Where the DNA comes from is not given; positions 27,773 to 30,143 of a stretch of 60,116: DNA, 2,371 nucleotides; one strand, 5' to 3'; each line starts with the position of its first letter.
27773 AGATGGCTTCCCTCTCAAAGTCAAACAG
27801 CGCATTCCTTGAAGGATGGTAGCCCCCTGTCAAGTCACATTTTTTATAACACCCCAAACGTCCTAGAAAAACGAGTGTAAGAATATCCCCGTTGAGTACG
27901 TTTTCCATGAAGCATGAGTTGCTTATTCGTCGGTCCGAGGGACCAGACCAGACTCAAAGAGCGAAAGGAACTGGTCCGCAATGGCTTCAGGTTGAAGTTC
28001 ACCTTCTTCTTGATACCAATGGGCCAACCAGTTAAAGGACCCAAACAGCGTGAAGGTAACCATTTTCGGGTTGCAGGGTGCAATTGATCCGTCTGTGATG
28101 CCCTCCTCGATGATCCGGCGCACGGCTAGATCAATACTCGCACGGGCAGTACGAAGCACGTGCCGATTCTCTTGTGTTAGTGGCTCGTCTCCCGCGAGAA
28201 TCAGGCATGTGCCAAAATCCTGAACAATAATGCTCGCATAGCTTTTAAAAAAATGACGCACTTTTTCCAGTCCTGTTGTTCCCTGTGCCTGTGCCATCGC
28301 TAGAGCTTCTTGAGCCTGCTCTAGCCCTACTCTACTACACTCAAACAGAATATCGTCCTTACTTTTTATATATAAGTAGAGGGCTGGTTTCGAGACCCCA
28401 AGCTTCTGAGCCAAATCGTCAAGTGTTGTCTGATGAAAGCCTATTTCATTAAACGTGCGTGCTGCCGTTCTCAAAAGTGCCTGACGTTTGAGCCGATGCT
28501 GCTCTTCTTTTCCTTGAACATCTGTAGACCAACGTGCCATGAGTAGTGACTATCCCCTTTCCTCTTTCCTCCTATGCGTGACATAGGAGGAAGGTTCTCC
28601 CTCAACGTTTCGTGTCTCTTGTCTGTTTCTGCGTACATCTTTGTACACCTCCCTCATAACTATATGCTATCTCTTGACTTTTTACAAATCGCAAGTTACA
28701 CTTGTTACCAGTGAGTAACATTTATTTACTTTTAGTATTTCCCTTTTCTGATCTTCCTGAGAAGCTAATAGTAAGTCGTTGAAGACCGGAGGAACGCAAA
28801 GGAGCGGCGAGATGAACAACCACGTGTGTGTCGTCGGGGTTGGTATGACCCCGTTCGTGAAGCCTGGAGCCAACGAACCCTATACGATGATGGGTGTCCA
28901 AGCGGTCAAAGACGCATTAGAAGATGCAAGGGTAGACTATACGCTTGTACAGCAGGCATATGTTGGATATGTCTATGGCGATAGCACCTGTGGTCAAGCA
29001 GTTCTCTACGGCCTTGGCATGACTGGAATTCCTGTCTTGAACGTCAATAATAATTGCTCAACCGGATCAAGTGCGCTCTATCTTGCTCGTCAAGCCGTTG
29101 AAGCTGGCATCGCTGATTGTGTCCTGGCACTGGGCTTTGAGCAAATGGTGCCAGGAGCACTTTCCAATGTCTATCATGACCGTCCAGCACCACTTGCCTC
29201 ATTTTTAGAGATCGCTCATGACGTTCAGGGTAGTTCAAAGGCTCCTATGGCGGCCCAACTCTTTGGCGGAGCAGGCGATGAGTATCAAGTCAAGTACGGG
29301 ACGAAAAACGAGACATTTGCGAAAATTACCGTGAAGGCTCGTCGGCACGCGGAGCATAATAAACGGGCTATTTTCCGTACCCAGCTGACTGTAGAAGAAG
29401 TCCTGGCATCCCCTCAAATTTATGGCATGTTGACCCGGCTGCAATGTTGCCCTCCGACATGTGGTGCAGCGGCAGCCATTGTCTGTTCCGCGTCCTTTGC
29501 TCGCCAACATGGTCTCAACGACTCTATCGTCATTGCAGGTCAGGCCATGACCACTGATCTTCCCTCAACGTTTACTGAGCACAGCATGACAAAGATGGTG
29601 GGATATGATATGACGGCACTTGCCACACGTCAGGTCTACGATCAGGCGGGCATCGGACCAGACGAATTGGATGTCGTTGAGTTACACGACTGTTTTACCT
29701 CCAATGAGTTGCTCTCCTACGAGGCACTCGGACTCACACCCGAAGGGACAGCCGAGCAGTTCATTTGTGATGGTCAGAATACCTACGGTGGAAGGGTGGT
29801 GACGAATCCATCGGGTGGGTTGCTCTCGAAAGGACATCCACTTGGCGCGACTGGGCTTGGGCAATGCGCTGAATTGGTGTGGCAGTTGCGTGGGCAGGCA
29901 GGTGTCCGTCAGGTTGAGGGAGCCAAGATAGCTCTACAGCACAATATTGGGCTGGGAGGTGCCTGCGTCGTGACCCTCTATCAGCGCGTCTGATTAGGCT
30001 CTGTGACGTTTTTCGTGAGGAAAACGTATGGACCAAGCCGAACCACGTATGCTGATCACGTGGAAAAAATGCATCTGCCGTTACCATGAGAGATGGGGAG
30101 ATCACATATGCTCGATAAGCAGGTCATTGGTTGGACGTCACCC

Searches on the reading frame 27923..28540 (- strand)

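Call 66: search_protein_families(library=pfam, proteins=[window:27923-28540:-], max_evalue=0.00001)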
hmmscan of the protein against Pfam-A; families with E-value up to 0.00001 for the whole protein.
window:27923-28540:- (205 aa): 2 families
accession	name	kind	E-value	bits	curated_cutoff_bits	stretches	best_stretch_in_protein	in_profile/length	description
PF17932.6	TetR_C_24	-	8.7e-26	90.9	26.4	1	88-198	2-113/114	Tetracyclin repressor-like, C-terminal domain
PF00440.29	TetR_N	-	1.5e-13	50.7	24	1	22-68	1-47/47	Bacterial regulatory proteins, tetR family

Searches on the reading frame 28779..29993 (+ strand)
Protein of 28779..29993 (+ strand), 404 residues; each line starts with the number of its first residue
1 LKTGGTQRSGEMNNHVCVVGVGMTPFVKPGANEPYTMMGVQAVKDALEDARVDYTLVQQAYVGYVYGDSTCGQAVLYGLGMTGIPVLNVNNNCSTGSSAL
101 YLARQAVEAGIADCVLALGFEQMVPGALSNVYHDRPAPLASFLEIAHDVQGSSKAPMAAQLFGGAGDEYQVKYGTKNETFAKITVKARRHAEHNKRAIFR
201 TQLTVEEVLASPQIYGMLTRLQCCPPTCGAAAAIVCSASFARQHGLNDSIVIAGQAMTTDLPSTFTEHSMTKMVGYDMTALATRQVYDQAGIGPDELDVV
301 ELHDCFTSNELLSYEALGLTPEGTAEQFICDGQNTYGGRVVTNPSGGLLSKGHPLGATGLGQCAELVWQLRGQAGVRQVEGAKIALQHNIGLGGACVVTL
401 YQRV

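Call 66: search_protein_families(library=pfam, proteins=[window:28779-29993:+], max_evalue=0.00001)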
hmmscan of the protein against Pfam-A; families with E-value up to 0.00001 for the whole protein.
window:28779-29993:+ (404 aa): 3 families
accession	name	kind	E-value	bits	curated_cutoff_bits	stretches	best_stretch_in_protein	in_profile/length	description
PF22691.2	Thiolase_C_1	-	2.9e-34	118.3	28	1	269-393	11-133/144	Thiolase C-terminal domain-like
PF00108.29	Thiolase_N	-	8.1e-18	65.2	26.4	1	16-201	1-195/260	Thiolase, N-terminal domain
PF02803.24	Thiolase_C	-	8.8e-12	45.2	27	1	280-373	25-100/123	Thiolase, C-terminal domain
